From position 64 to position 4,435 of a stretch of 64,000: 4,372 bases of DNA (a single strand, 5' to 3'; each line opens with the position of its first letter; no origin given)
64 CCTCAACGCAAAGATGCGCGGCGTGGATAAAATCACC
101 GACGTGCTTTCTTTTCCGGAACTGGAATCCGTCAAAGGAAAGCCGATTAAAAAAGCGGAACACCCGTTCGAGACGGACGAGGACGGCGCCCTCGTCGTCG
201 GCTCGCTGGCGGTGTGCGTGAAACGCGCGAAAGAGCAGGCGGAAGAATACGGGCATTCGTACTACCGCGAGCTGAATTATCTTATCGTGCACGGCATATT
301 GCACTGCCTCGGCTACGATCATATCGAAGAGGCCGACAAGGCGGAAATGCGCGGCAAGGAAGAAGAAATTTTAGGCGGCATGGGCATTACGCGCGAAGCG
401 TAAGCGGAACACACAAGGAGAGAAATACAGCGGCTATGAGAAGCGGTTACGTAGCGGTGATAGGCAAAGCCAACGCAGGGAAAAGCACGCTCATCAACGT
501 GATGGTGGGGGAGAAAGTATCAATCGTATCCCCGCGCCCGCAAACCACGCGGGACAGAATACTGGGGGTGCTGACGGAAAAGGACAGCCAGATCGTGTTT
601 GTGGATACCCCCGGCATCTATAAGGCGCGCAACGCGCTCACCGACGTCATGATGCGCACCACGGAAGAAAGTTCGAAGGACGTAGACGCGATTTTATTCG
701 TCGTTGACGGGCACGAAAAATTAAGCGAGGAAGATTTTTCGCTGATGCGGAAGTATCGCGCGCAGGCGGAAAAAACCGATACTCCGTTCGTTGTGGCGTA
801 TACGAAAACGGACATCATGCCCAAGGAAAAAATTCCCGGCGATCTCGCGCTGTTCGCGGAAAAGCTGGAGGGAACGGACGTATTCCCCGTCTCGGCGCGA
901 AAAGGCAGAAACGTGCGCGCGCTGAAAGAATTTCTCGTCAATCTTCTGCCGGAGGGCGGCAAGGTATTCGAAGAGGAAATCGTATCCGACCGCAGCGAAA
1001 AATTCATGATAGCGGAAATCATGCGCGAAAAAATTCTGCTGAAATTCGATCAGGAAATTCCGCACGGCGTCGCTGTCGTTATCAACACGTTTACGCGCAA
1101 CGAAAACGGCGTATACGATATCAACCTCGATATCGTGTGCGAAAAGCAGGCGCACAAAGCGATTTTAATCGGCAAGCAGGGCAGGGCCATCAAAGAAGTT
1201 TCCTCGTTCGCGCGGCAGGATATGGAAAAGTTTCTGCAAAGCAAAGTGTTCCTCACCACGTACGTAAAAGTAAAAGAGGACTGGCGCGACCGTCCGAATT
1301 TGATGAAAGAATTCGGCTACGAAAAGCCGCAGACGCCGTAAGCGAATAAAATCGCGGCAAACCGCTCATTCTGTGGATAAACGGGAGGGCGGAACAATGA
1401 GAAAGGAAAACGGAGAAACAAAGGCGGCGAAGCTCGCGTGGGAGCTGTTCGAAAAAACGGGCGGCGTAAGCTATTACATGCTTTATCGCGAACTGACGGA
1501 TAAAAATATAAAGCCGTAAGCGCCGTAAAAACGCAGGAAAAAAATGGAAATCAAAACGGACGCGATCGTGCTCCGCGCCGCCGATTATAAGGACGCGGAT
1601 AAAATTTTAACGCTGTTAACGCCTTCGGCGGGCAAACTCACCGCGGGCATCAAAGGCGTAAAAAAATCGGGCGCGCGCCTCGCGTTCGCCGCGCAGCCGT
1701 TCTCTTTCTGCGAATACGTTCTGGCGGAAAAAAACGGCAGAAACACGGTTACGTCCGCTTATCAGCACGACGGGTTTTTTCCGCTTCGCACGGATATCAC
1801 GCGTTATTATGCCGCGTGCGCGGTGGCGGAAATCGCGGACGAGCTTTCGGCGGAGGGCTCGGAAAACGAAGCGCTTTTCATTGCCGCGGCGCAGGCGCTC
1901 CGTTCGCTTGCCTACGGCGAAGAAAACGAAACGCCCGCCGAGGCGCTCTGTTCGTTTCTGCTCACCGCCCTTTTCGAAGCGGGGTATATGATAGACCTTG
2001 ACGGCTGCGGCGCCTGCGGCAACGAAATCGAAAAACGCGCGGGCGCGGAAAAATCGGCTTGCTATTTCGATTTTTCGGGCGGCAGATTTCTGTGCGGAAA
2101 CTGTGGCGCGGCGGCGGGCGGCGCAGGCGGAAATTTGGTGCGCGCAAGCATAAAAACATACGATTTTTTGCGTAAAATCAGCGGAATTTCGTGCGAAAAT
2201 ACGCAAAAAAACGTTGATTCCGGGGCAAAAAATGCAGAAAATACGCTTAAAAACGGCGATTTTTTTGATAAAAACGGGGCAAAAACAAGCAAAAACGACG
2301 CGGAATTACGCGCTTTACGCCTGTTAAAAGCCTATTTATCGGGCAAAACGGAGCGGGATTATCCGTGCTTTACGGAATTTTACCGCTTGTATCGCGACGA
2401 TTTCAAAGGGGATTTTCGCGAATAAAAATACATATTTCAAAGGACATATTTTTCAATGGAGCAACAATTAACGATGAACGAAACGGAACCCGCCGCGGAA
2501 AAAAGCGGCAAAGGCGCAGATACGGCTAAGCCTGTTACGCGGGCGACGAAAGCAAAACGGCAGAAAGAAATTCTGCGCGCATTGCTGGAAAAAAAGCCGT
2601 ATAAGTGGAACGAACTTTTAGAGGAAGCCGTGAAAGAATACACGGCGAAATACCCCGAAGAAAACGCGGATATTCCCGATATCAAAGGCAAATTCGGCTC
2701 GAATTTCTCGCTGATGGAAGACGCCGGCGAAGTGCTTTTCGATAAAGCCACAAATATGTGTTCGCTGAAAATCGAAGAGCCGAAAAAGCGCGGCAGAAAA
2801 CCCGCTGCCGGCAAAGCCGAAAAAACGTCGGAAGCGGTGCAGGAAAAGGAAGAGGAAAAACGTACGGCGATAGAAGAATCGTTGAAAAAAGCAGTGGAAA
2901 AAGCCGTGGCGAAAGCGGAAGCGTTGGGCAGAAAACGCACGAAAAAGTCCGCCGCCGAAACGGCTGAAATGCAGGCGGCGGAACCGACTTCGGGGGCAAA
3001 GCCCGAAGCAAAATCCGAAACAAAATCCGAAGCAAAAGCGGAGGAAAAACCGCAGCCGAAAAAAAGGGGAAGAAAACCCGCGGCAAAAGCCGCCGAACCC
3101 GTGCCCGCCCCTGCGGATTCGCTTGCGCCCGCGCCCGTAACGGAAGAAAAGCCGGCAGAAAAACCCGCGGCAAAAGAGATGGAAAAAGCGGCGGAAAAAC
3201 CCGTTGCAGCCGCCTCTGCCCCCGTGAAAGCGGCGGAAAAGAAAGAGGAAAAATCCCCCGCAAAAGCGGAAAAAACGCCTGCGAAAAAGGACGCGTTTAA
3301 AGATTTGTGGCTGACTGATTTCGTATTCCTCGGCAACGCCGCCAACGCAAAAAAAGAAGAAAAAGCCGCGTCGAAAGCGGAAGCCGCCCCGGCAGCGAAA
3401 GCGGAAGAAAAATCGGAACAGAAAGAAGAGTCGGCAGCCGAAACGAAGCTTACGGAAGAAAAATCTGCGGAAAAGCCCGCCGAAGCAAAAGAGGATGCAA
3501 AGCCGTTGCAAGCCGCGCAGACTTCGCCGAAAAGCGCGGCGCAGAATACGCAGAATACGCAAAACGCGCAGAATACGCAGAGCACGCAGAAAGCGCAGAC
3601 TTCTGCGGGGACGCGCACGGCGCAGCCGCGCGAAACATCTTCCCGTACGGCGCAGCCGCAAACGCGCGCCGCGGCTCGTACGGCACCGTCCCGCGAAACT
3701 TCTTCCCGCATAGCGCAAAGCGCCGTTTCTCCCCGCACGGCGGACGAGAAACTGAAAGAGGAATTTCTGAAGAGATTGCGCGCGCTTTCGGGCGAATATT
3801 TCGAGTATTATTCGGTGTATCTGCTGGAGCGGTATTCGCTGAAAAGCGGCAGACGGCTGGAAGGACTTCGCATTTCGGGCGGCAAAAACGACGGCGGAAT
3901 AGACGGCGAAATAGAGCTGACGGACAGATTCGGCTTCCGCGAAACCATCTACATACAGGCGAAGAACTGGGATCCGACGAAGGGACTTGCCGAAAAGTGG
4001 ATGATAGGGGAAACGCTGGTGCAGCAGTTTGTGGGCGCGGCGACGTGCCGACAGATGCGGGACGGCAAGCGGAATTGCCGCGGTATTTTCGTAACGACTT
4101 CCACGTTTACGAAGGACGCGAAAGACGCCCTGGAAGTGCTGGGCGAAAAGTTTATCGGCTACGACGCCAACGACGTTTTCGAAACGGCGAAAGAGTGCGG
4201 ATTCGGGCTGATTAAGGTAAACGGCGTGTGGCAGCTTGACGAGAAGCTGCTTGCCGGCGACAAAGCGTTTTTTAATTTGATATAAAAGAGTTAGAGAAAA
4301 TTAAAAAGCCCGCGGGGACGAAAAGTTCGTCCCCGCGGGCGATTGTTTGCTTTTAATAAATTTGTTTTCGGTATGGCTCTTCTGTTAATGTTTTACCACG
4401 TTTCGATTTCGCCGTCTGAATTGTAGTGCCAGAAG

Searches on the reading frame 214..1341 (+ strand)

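Call 14: search_protein_families(library=pfam, proteins=[window:214-1341:+], max_evalue=0.001)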
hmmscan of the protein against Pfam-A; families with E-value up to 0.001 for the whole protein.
window:214-1341:+ (375 aa): 7 families
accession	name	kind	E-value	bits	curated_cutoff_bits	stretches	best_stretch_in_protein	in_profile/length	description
PF01926.29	MMR_HSR1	-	4.9e-26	91.5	21.9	1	80-198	2-113/113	50S ribosome-binding GTPase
PF02421.24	FeoB_N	-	4.1e-16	59.3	27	1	80-239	3-154/156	Ferrous iron transport protein B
PF07650.23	KH_2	-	1.6e-15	57.1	22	1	281-358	1-78/78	KH domain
PF00350.29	Dynamin_N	-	2.4e-13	50.9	27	2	80-113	1-34/168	Dynamin family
PF03193.22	RsgA_GTPase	-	9.8e-09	35.7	30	1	68-137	97-170/174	RsgA GTPase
PF00009.33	GTP_EFTU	-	7.2e-08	32.7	26.5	1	122-246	66-187/188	Elongation factor Tu GTP binding domain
PF04548.22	AIG1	-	1.5e-07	31.4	27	1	81-204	4-131/212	AIG1 family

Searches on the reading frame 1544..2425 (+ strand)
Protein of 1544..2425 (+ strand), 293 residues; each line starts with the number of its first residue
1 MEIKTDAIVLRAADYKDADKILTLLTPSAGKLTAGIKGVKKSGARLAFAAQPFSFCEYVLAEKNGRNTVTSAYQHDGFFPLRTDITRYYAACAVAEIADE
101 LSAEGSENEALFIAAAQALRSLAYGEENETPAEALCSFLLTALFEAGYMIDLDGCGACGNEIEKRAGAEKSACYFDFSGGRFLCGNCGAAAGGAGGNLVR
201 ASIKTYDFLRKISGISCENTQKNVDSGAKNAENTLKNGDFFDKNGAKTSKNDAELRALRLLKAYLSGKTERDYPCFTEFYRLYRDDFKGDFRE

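Call 14: search_protein_families(library=pfam, proteins=[window:1544-2425:+], max_evalue=0.001)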
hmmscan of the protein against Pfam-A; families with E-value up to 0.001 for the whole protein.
window:1544-2425:+ (293 aa): 2 families
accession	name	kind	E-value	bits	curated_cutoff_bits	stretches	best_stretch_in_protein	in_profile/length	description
PF02565.21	RecO_C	-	3.6e-19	69.5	22.1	1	82-212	1-119/157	Recombination protein O C terminal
PF11967.14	RecO_N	-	4.5e-18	65.5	27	1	1-72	1-74/80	Recombination protein O N terminal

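Call 110: list_cluster_members(proteins=[window:1544-2425:+, window:59670-60599:+, window:60616-61503:+, window:42103-45564:+, window:38218-42081:+])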
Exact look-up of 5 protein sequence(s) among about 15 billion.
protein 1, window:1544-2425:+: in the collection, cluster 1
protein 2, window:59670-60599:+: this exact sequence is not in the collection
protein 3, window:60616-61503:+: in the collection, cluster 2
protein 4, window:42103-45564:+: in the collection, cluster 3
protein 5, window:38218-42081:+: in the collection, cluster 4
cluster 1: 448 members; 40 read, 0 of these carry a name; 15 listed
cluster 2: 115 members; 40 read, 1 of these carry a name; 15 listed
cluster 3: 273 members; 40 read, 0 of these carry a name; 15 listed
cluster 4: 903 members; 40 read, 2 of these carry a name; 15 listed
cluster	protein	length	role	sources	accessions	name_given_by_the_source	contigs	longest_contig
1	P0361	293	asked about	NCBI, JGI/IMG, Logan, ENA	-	-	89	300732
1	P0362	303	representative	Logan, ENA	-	-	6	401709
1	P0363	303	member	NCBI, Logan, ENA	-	-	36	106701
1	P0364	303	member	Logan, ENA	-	-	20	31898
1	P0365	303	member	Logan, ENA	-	-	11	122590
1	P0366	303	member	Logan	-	-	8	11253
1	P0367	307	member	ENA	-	-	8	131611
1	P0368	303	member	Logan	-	-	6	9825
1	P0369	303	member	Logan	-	-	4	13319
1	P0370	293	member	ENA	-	-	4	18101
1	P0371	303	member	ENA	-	-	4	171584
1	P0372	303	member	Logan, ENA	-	-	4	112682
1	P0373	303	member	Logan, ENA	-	-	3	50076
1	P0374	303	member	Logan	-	-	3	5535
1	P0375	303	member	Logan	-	-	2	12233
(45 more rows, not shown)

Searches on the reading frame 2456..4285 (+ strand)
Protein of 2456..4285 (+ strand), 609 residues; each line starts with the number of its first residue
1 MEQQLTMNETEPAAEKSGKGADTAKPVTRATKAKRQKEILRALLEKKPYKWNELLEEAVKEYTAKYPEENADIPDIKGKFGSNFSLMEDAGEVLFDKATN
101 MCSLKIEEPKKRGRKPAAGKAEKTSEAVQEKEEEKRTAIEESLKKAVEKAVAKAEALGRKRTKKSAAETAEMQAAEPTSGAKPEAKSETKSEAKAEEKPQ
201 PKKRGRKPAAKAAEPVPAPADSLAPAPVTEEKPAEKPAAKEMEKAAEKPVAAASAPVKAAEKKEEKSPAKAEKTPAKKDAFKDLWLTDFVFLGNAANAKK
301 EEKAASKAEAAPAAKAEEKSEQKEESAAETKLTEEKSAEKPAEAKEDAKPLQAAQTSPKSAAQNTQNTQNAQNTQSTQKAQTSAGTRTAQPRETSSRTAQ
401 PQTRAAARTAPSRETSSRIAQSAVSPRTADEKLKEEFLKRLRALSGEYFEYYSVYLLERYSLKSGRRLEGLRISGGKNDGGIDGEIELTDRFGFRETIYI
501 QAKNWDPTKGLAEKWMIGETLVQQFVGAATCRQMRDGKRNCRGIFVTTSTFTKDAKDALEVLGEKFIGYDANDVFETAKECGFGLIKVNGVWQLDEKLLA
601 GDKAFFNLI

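Call 14: search_protein_families(library=pfam, proteins=[window:2456-4285:+], max_evalue=0.001)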
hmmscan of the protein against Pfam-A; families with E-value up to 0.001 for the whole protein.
window:2456-4285:+ (609 aa): 1 family
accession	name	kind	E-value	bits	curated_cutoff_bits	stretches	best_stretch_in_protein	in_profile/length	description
PF04471.18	Mrr_cat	-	5.3e-13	49.5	21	1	441-559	1-97/115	Restriction endonuclease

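Call 71: search_protein_families(library=padloc, proteins=[window:2456-4285:+], max_evalue=0.00001)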
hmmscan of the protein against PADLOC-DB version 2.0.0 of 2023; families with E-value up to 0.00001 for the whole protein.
window:2456-4285:+ (609 aa): 1 family
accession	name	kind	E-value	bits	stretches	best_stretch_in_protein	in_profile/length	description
PDLC03657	mREase_IV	-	2.8e-16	57.8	1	428-571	156-284/317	Type IV methyl-directed restriction enzyme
